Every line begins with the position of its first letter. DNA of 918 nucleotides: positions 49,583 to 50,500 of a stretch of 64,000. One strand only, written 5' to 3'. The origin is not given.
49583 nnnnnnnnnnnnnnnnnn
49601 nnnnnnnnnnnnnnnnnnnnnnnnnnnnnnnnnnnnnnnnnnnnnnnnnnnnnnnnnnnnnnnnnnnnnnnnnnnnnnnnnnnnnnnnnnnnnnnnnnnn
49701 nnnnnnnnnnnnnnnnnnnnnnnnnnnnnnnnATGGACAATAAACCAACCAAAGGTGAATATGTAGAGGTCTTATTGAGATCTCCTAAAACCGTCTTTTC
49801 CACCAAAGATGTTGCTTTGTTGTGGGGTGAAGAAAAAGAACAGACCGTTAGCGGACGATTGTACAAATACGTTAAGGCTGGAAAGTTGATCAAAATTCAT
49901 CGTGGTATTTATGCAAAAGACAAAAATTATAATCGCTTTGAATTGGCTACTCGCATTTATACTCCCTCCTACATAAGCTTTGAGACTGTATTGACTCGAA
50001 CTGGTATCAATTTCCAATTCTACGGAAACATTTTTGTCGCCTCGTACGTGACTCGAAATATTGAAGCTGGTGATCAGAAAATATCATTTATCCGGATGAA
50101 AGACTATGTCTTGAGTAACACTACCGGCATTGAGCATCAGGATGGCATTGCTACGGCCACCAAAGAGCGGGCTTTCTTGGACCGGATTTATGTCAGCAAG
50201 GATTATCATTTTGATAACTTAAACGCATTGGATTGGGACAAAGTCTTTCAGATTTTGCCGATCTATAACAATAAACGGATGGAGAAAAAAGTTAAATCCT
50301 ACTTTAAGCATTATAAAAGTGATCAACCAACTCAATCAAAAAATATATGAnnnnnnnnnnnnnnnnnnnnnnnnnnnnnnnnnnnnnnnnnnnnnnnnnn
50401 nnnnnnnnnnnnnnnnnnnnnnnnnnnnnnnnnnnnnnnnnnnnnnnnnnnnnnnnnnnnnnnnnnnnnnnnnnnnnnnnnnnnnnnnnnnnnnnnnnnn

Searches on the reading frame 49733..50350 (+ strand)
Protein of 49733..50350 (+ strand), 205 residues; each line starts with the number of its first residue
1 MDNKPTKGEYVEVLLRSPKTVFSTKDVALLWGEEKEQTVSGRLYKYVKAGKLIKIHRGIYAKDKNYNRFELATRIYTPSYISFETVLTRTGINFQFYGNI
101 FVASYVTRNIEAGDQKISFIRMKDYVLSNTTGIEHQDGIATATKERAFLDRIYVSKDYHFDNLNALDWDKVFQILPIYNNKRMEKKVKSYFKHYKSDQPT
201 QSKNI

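Call 75: search_protein_families(library=pfam, proteins=[window:49733-50350:+], max_evalue=0.001)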
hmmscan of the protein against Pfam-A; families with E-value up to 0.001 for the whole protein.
window:49733-50350:+ (205 aa): 1 family
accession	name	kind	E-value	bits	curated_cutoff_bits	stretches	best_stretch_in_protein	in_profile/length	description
PF13338.12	AbiEi_4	-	0.00046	20.7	25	1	22-61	14-47/49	Transcriptional regulator, AbiEi antitoxin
